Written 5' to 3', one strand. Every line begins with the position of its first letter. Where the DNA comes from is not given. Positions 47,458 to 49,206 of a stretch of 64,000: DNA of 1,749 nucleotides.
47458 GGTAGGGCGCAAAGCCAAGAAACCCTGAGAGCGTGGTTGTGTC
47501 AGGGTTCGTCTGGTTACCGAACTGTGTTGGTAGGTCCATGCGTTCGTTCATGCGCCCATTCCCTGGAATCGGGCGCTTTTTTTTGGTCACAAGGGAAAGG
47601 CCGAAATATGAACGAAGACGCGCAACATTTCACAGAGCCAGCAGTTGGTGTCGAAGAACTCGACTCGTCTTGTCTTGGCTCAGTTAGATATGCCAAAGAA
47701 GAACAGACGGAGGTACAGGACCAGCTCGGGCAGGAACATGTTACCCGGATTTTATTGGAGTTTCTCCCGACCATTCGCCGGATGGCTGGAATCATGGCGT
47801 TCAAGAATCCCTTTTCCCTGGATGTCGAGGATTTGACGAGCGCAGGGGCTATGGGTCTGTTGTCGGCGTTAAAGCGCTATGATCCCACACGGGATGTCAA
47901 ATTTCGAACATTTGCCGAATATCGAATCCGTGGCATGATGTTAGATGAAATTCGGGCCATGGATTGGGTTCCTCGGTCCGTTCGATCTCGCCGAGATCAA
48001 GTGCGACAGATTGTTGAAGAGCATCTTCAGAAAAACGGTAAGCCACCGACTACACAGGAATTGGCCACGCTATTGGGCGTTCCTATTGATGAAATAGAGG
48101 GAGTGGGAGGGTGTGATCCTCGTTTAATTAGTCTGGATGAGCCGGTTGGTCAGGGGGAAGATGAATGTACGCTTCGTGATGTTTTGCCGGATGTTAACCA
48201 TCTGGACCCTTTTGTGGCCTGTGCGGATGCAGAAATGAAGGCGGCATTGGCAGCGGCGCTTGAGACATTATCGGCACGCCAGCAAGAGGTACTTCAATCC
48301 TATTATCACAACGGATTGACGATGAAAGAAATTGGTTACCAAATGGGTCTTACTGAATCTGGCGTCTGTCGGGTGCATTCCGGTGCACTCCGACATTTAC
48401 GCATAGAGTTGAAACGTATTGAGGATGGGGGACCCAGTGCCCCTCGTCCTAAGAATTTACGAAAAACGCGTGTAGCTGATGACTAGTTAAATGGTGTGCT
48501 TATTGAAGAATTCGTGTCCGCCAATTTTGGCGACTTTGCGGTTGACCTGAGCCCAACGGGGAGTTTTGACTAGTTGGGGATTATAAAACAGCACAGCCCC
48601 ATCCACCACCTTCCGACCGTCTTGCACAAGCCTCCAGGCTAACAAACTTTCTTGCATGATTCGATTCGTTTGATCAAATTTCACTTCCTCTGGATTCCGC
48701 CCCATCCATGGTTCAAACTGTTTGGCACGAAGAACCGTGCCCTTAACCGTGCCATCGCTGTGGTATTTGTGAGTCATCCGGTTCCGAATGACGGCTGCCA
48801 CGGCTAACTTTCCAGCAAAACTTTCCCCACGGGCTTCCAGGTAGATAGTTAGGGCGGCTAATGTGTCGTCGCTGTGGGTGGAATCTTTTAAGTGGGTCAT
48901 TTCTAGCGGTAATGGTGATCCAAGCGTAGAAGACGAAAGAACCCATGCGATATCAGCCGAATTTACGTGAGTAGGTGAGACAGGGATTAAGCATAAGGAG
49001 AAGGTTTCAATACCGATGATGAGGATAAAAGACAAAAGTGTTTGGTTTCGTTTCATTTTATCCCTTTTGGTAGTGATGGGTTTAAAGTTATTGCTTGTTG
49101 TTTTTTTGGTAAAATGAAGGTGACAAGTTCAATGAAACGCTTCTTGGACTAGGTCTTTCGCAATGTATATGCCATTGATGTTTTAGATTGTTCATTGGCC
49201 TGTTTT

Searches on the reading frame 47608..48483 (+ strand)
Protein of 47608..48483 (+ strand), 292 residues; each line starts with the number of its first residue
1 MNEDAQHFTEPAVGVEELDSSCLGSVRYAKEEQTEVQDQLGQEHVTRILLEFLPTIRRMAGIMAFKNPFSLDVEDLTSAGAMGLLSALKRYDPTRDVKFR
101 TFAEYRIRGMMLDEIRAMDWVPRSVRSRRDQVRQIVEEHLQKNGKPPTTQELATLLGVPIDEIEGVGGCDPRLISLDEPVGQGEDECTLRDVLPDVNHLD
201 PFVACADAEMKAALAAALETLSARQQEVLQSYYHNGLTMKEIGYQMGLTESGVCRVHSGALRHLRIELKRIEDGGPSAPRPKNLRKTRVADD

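Call 5: search_protein_families(library=pfam, proteins=[window:47608-48483:+])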
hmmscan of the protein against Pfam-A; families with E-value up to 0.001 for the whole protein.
window:47608-48483:+ (292 aa): 6 families
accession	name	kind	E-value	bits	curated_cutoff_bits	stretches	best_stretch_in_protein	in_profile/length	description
PF04545.22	Sigma70_r4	-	8.3e-14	51.3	24.1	1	217-265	1-49/50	Sigma-70, region 4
PF04542.20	Sigma70_r2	-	7.6e-11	42.1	24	1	70-120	20-70/71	Sigma-70 region 2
PF04539.22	Sigma70_r3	-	9.8e-09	35.6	25.3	1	130-201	4-74/78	Sigma-70 region 3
PF08281.18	Sigma70_r4_2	-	1.4e-06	28.2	25.7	1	213-253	3-43/54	Sigma-70, region 4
PF01726.22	LexA_DNA_bind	-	0.00021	21.5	23.7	0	128-157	7-36/65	LexA DNA binding domain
PF00196.25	GerE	-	0.00033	20.7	23.5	1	220-253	2-34/57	Bacterial regulatory proteins, luxR family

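Call 6: search_protein_families(library=ncbifam, proteins=[window:47608-48483:+])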
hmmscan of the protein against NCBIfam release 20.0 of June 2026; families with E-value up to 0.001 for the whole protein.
window:47608-48483:+ (292 aa): 58 families (the best 25 are shown)
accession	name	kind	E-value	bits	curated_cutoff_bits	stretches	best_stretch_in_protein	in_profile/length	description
TIGR02479.1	FliA_WhiG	subfamily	6.3e-58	196.2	189.6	1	50-269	3-224/224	FliA/WhiG family RNA polymerase sigma factor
NF005413.0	PRK06986.1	subfamily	4.4e-55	187.1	201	1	34-270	4-238/241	RNA polymerase sigma factor FliA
NF004935.0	PRK06288.1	equivalog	4.6e-51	174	343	1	45-272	35-266/270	RNA polymerase sigma factor WhiG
NF005809.0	PRK07670.1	equivalog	2.8e-41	141.7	326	1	47-270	27-252/255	FliA/WhiG family RNA polymerase sigma factor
NF004572.0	PRK05911.1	equivalog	2.3e-31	109.1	378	1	48-268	28-253/257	RNA polymerase sigma factor sigma-28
NF009091.0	PRK12427.1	equivalog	7.2e-30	104.4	339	1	37-257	9-220/233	FliA/WhiG family RNA polymerase sigma factor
TIGR02980.1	SigBFG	subfamily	3.7e-29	102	234.35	1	72-268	29-226/227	SigB/SigF/SigG family RNA polymerase sigma factor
TIGR02937.1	sigma70-ECF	superfamily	1.7e-25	89.6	42.9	1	49-267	7-164/165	sigma-70 family RNA polymerase sigma factor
TIGR02997.1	Sig70-cyanoRpoD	subfamily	2.9e-24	85.8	384.5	1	71-265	99-298/298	RNA polymerase sigma factor, RpoD/SigA family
TIGR02394.1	rpoS_proteo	equivalog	1.2e-23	84.1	378.7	1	71-270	71-276/285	RNA polymerase sigma factor RpoS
TIGR02393.1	RpoD_Cterm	equivalog_domain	4.4e-23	82.1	354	1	71-269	25-229/238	RNA polymerase sigma factor RpoD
NF005644.0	PRK07408.1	subfamily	2.4e-22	79.8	261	1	56-268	40-253/258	RNA polymerase sigma factor SigF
NF004207.0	PRK05657.1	equivalog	1e-21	77.6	394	1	73-269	116-318/329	RNA polymerase sigma factor RpoS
NF005514.0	PRK07122.1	subfamily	2.7e-19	69.3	372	1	72-268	66-263/264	RNA polymerase sigma factor SigF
TIGR02941.1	Sigma_B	equivalog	4.4e-19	68.9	315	1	72-265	55-250/255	RNA polymerase sigma factor SigB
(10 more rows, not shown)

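Call 11: find_related_loci(query=window:47608-48483:+, collection=genome_contigs, flank=6000)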
Query window:47608-48483:+ (292 aa) in genome_contigs; peptide patterns used: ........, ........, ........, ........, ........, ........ (x = any residue, [..] = any of these).
254 stretches matched a pattern; 149 encode a relative of the query (tblastn E <= 1e-3); the best 80 are kept; 78 distinct loci.
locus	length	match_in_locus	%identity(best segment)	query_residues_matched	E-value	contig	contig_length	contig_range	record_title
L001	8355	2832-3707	94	1-292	0e+0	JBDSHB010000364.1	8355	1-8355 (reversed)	MAG: Nitrospirales bacterium isolate cluster1_bin.266 k127_7847832, whole genome shotgun sequence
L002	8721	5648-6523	93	1-292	0e+0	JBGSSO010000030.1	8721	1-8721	MAG: Nitrospirales bacterium isolate JTS-AC384 k141_172912, whole genome shotgun sequence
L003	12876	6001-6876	92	1-292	0e+0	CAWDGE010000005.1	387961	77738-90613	MAG: uncultured Nitrospirales bacterium isolate MFD06229.bin.2.155 genome assembly, contig: contig_31618, whole genome s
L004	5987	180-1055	90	1-292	0e+0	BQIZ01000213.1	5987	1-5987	MAG: Nitrospirales bacterium NPIRA06 DNA, sequence213, whole genome shotgun sequence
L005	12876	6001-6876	89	1-292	5e-176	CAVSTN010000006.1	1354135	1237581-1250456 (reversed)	MAG: uncultured Nitrospiraceae bacterium isolate MFD05684.bin.2.280 genome assembly, contig: contig_32954, whole genome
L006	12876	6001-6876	89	1-292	7e-176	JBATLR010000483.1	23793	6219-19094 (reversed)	MAG: Nitrospirales bacterium isolate MFD10474_ilm_asm_bin29 k127_217487, whole genome shotgun sequence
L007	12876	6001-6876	88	1-292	3e-173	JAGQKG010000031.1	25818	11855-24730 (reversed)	MAG: Nitrospira sp. isolate HKST-UBA08 NODE_31_length_25818_cov_4.310594, whole genome shotgun sequence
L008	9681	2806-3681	89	1-292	6e-173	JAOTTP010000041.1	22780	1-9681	MAG: Nitrospirota bacterium isolate 13_July_SF_Bin24 13_July_SF_Bin24_scaffold_700_c1, whole genome shotgun sequence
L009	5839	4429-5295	88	1-289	1e-171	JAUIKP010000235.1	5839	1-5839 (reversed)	MAG: Nitrospiria bacterium isolate Co_bin.365 NODE_78173_length_5839_cov_1.028186, whole genome shotgun sequence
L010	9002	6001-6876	87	1-292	2e-168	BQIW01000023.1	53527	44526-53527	MAG: Nitrospirales bacterium NPIRA03 DNA, sequence023, whole genome shotgun sequence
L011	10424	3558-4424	78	1-289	7e-151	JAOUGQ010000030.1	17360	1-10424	MAG: Nitrospirota bacterium isolate 4_1_May_SF_Bin33 4_1_May_SF_Bin33_scaffold_1237_c1, whole genome shotgun sequence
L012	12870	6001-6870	78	1-290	8e-150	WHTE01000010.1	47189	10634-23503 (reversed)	MAG: Nitrospirales bacterium isolate Dino_bin26 NODE_787_length_47189_cov_4.10704, whole genome shotgun sequence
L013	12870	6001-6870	78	1-290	4e-146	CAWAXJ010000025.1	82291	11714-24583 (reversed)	MAG: uncultured Nitrospirales bacterium isolate MFD08497.bin.2.136 genome assembly, contig: contig_174021, whole genome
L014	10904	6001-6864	70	1-288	2e-136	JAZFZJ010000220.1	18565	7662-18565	MAG: Nitrospirales bacterium isolate MT6bin.22 MT6bin.22_220, whole genome shotgun sequence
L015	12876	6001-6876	88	1-292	5e-173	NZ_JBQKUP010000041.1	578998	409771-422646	Nitrospira sp. T9 6587_E_k141_148, whole genome shotgun sequence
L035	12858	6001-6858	67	1-286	4e-122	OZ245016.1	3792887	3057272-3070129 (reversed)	MAG: Nitrospirales bacterium isolate 2b092c9d-4204-4368-8925-49f5957368e3 genome assembly, chromosome: 1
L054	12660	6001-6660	44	48-265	1e-53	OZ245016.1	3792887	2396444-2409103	MAG: Nitrospirales bacterium isolate 2b092c9d-4204-4368-8925-49f5957368e3 genome assembly, chromosome: 1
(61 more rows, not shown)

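Call 12: find_homologous_proteins(query=window:47608-48483:+)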
Query window:47608-48483:+ (292 aa): 415 proteins with E <= 0.001 among 2062 candidates; the best 120 are listed.
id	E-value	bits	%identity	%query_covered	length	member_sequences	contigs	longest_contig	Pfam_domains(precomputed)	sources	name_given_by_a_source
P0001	1.1e-189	647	99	100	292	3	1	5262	PF04545.23,PF04542.21,PF08281.19,PF04539.23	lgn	-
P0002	1.0e-172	591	90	100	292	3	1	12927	PF04545.23,PF04542.21,PF08281.19,PF04539.23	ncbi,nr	ncbi:MAG TPA: FliA/WhiG family RNA polymerase sigma factor [Nitrospirales bacterium]|nr:FliA/WhiG fa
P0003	9.9e-172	588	90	100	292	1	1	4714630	PF04545.23,PF04542.21,PF08281.19,PF04539.23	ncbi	ncbi:sigma-70 family RNA polymerase sigma factor [Nitrospira sp. Ecomares 2.1]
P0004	1.9e-166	571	90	100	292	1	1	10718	PF04545.23,PF04542.21,PF08281.19,PF04539.23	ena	-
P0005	6.9e-166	569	89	100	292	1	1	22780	PF04545.23,PF04542.21,PF08281.19,PF04539.23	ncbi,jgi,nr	ncbi:MAG: FliA/WhiG family RNA polymerase sigma factor [Nitrospirota bacterium]|nr:FliA/WhiG family 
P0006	2.4e-165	567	89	100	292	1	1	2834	PF04545.23,PF04542.21,PF08281.19,PF04539.23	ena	-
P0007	1.9e-164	564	88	100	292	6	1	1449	PF04545.23,PF04542.21,PF08281.19,PF04539.23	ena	-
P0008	1.1e-163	562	87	100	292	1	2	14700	PF04545.23,PF04542.21,PF08281.19,PF04539.23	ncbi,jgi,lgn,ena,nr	ncbi:MAG: hypothetical protein CO149_03585 [Nitrospirae bacterium CG_4_9_14_3_um_filter_51_5]|nr:MAG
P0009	1.0e-162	558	87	100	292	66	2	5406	PF04545.23,PF04542.21,PF08281.19,PF04539.23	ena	-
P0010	6.5e-160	549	86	100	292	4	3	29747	PF04545.23,PF04542.21,PF08281.19,PF04539.23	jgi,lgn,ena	jgi:RNA polymerase sigma factor for flagellar operon FliA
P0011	2.2e-159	547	85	100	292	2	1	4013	PF04545.23,PF04542.21,PF08281.19,PF04539.23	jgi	-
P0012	6.2e-156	536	84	100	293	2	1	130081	PF04545.23,PF04542.21,PF08281.19,PF04539.23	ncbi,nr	ncbi:MAG TPA: FliA/WhiG family RNA polymerase sigma factor [Nitrospirales bacterium]|nr:FliA/WhiG fa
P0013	1.0e-147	509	80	99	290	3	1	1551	PF04545.23,PF04542.21,PF08281.19,PF04539.23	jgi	-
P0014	4.5e-146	504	80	100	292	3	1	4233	PF04545.23,PF04542.21,PF08281.19,PF04539.23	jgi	jgi:RNA polymerase sigma factor for flagellar operon FliA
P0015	1.6e-145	502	80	99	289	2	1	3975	PF04545.23,PF04542.21,PF08281.19,PF04539.23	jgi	jgi:RNA polymerase sigma factor for flagellar operon FliA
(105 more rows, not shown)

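Call 18: search_protein_families(library=pfam, proteins=[L054:449-1525:+, L054:1537-3654:+, L054:3638-4972:+, L054:4975-5904:+, L054:5911-6687:+, L054:6885-8108:+, L054:8133-9113:+, L054:9810-10949:+, L054:11060-11428:+, L054:11478-11846:+], max_evalue=0.00001)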
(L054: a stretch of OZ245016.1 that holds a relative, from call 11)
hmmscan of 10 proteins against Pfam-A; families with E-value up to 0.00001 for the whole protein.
L054:449-1525:+ (359 aa): 1 family
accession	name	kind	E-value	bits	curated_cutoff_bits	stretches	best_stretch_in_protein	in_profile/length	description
PF01312.24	Bac_export_2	-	9.3e-123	410.2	24.4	1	8-348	1-335/335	FlhB HrpN YscU SpaS Family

L054:1537-3654:+ (706 aa): 1 family
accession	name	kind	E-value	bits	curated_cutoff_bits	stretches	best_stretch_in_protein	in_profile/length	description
PF00771.25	FHIPEP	-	4.1e-268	891.7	29.1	1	30-689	2-656/657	FHIPEP family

L054:3638-4972:+ (445 aa): 2 families
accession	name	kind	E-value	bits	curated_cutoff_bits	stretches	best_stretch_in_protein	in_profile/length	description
PF00448.28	SRP54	-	2.9e-43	148.3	22.7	1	236-424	2-193/196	SRP54-type protein, GTPase domain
PF13401.12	AAA_22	-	1.4e-06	29.1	27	0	233-294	3-61/130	AAA domain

L054:4975-5904:+ (310 aa): 5 families
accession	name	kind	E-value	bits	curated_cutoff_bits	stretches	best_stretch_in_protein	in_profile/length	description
PF10609.15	ParA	-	5.5e-15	55.9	27.1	1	41-93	4-56/246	NUBPL iron-transfer P-loop NTPase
PF13614.12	AAA_31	-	2.8e-12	47.3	27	1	41-197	2-164/177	AAA domain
PF01656.29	CbiA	-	7.1e-12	45.8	25.4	1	43-255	1-120/125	CobQ/CobB/MinD/ParA nucleotide binding domain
PF00142.24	Fer4_NifH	-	2.3e-06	27.7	25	0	47-105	6-64/271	4Fe-4S iron sulfur cluster binding proteins, NifH/frxC family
PF02374.21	ArsA_ATPase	-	6.8e-06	25.9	24.3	0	46-80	6-40/305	Anion-transporting ATPase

L054:5911-6687:+ (259 aa): 4 families
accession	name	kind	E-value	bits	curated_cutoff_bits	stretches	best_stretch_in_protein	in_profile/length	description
PF04545.22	Sigma70_r4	-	3.9e-17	61.9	24.1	1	202-250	1-49/50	Sigma-70, region 4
PF04542.20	Sigma70_r2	-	7.3e-16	58.2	24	1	31-103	1-70/71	Sigma-70 region 2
PF04539.22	Sigma70_r3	-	1.1e-12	48.3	25.3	1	110-186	1-74/78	Sigma-70 region 3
PF08281.18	Sigma70_r4_2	-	1.1e-11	44.6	25.7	1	197-247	2-52/54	Sigma-70, region 4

L054:6885-8108:+ (408 aa): 2 families
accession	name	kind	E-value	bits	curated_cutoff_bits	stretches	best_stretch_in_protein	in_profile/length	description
PF07228.17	SpoIIE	-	4.6e-33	115.2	25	1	212-405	1-191/192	Stage II sporulation protein E (SpoIIE)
PF00072.30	Response_reg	-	8.4e-22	77.9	30.2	1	26-137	1-110/111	Response regulator receiver domain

L054:8133-9113:+ (327 aa): 2 families
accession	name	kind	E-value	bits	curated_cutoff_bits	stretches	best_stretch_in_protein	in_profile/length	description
PF00072.30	Response_reg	-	2.6e-24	86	30.2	1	9-121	1-109/111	Response regulator receiver domain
PF13581.12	HATPase_c_2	-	3.8e-06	27.4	27.4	0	177-293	30-123/127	Histidine kinase-like ATPase domain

L054:9810-10949:+ (380 aa): 1 family
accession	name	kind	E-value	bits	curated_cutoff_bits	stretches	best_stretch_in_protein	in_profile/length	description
PF00015.26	MCPsignal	-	1.2e-26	94.1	34.6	1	140-289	13-161/172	Methyl-accepting chemotaxis protein (MCP) signalling domain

L054:11060-11428:+ (123 aa): 1 family
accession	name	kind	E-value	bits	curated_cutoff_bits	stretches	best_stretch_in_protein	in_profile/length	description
PF00072.30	Response_reg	-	2.6e-26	92.4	30.2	1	5-117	1-110/111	Response regulator receiver domain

L054:11478-11846:+ (123 aa): 1 family
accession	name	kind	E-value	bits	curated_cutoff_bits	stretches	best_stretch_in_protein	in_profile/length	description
PF05635.17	23S_rRNA_IVP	-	3e-36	124.3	33.8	1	6-111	1-106/106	23S rRNA-intervening sequence protein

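Call 29: search_protein_families(library=ncbifam, proteins=[L054:5911-6687:+, L035:6001-6885:+], max_evalue=1e-20)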
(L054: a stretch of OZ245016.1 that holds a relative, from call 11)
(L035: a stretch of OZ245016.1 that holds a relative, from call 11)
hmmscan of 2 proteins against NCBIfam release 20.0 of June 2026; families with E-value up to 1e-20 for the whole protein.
L054:5911-6687:+ (259 aa): 22 families
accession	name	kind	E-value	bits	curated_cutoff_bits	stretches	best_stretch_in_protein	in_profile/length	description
TIGR02479.1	FliA_WhiG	subfamily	2.2e-79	266.3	189.6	1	31-253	1-223/224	FliA/WhiG family RNA polymerase sigma factor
NF004935.0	PRK06288.1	equivalog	5.2e-74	249.3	343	1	25-254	32-263/270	RNA polymerase sigma factor WhiG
NF005413.0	PRK06986.1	subfamily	9.1e-74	248.3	201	1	25-255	12-238/241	RNA polymerase sigma factor FliA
NF005809.0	PRK07670.1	equivalog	2.2e-67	227.2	326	1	27-255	24-252/255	FliA/WhiG family RNA polymerase sigma factor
NF004572.0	PRK05911.1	equivalog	1.1e-49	169.2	378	1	26-255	23-255/257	RNA polymerase sigma factor sigma-28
NF009091.0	PRK12427.1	equivalog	4.9e-44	150.7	339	1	21-253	10-231/233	FliA/WhiG family RNA polymerase sigma factor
TIGR02980.1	SigBFG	subfamily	4.3e-36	124.7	234.35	1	26-251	3-224/227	SigB/SigF/SigG family RNA polymerase sigma factor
TIGR02937.1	sigma70-ECF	superfamily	2.6e-33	115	42.9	1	27-251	2-163/165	sigma-70 family RNA polymerase sigma factor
NF005514.0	PRK07122.1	subfamily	4.9e-31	107.8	372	1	24-251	38-261/264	RNA polymerase sigma factor SigF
TIGR02997.1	Sig70-cyanoRpoD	subfamily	7e-29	101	384.5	1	14-250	62-298/298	RNA polymerase sigma factor, RpoD/SigA family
TIGR02393.1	RpoD_Cterm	equivalog_domain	1.8e-28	99.8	354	1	50-252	21-227/238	RNA polymerase sigma factor RpoD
TIGR02394.1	rpoS_proteo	equivalog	3.4e-27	95.7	378.7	1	29-255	49-276/285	RNA polymerase sigma factor RpoS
NF005644.0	PRK07408.1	subfamily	2e-25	89.9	261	1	25-253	26-253/258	RNA polymerase sigma factor SigF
TIGR02885.1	spore_sigF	equivalog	1.7e-24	86.9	321.45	1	26-251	11-229/231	RNA polymerase sporulation sigma factor SigF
TIGR02941.1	Sigma_B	equivalog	2.2e-24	86.3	315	1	27-252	30-252/255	RNA polymerase sigma factor SigB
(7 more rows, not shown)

L035:6001-6885:+ (295 aa): 15 families
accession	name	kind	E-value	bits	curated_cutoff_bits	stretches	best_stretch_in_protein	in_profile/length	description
TIGR02479.1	FliA_WhiG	subfamily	6.6e-62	209.2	189.6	1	48-268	1-223/224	FliA/WhiG family RNA polymerase sigma factor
NF005413.0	PRK06986.1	subfamily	1.4e-57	195.3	201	1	37-270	8-238/241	RNA polymerase sigma factor FliA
NF004935.0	PRK06288.1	equivalog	5e-54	183.7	343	1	40-273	30-267/270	RNA polymerase sigma factor WhiG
NF005809.0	PRK07670.1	equivalog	2.4e-44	151.8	326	1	39-270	19-252/255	FliA/WhiG family RNA polymerase sigma factor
NF004572.0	PRK05911.1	equivalog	7.6e-37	127.1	378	1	41-269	21-254/257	RNA polymerase sigma factor sigma-28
NF009091.0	PRK12427.1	equivalog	3.2e-33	115.3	339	1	43-258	15-221/233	FliA/WhiG family RNA polymerase sigma factor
TIGR02980.1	SigBFG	subfamily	1.2e-31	110.2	234.35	1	44-268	4-226/227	SigB/SigF/SigG family RNA polymerase sigma factor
TIGR02941.1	Sigma_B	equivalog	8.2e-27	94.3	315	1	37-266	26-251/255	RNA polymerase sigma factor SigB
TIGR02997.1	Sig70-cyanoRpoD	subfamily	1.3e-26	93.6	384.5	1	72-265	100-298/298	RNA polymerase sigma factor, RpoD/SigA family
TIGR02937.1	sigma70-ECF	superfamily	2.2e-26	92.5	42.9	1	44-267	2-164/165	sigma-70 family RNA polymerase sigma factor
NF005644.0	PRK07408.1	subfamily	5.6e-25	88.4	261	1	47-269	31-254/258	RNA polymerase sigma factor SigF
NF005514.0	PRK07122.1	subfamily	1.6e-23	83.2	372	1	41-269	38-264/264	RNA polymerase sigma factor SigF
TIGR02394.1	rpoS_proteo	equivalog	3.2e-23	82.6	378.7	1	71-270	71-276/285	RNA polymerase sigma factor RpoS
TIGR02393.1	RpoD_Cterm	equivalog_domain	2.9e-22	79.4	354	1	71-267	25-227/238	RNA polymerase sigma factor RpoD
NF004207.0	PRK05657.1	equivalog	5.8e-21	75.2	394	0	75-269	118-318/329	RNA polymerase sigma factor RpoS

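Call 47: search_solved_structures(query=window:47608-48483:+, max_evalue=1e-10, show_alignments=2)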
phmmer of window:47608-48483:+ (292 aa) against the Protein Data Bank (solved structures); distinct sequences matched with E-value up to 1e-10: 58.
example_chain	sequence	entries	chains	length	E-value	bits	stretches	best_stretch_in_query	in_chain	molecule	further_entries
6pfv_A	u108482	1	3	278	3.2e-40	141.7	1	39-269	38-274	RNA polymerase sigma factor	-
6pfj_A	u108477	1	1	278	3.4e-39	138.4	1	39-269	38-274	RNA polymerase sigma factor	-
6pmi_F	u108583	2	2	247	7.3e-35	124.1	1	51-271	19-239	RNA polymerase sigma factor FliA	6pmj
9wsm_F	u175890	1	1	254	1.3e-33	120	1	40-269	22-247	RNA polymerase sigma factor FliA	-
9wsf_A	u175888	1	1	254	1.4e-33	120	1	38-268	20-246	RNA polymerase sigma factor FliA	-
1rp3_A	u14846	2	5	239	5e-18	68.9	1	46-266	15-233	RNA polymerase sigma factor SIGMA-28 (FliA) | RNA polymerase sigma factor FliA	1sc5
6omf_F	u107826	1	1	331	6.4e-18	68.6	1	70-267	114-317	RNA polymerase sigma factor RpoS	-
6kj6_F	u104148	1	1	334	7.2e-18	68.4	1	70-267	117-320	RNA polymerase sigma factor RpoS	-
5ipl_F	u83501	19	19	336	7.4e-18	68.4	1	70-267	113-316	RNA polymerase sigma factor RpoS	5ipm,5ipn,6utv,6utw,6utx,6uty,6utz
7vf9_F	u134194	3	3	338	1.1e-17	67.9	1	70-269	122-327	RNA polymerase sigma factor RpoS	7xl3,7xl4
7f0r_F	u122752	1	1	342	1.1e-17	67.8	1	70-269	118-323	RNA polymerase sigma factor RpoS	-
7lq4_A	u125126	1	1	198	5.7e-17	65.5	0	23-122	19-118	WhiG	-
6uu8_FFF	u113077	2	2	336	1.4e-16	64.2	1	70-267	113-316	RNA polymerase sigma factor RpoS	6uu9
7ye1_F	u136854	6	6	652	2e-16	63.7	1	68-265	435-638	RNA polymerase sigma factor RpoD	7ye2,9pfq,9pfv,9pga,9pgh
8k59_F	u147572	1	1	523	1.8e-15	60.5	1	67-265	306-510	RNA polymerase sigma factor RpoD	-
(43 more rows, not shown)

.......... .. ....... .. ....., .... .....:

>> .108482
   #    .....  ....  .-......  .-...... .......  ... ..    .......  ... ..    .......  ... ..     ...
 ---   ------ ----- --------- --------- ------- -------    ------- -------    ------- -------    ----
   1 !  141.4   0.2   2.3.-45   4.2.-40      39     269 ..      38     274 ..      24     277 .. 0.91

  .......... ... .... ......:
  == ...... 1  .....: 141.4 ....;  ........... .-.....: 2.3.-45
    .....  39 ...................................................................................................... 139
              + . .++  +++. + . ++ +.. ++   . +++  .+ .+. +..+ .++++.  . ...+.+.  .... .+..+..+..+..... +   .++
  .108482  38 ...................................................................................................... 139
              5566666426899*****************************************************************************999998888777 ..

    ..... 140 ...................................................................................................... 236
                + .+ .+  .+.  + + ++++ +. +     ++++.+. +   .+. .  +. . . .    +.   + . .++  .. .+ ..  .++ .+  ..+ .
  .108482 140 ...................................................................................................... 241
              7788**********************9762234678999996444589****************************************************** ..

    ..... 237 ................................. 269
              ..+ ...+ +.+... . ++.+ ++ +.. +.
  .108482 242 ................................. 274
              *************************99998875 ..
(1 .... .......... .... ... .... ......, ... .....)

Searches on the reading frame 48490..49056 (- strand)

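Call 5: search_protein_families(library=pfam, proteins=[window:48490-49056:-])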
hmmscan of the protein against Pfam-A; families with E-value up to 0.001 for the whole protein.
window:48490-49056:- (189 aa): 1 family
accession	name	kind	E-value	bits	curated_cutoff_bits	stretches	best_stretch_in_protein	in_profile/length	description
PF07486.17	Hydrolase_2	-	8.8e-17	62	27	1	77-184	1-100/100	Cell Wall Hydrolase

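Call 6: search_protein_families(library=ncbifam, proteins=[window:48490-49056:-])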
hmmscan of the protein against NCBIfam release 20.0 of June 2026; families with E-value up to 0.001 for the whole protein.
window:48490-49056:- (189 aa): 1 family
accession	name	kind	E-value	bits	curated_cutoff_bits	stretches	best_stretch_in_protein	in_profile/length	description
TIGR02869.1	spore_SleB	equivalog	1.5e-13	51.1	236.5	1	57-183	82-199/201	spore cortex-lytic enzyme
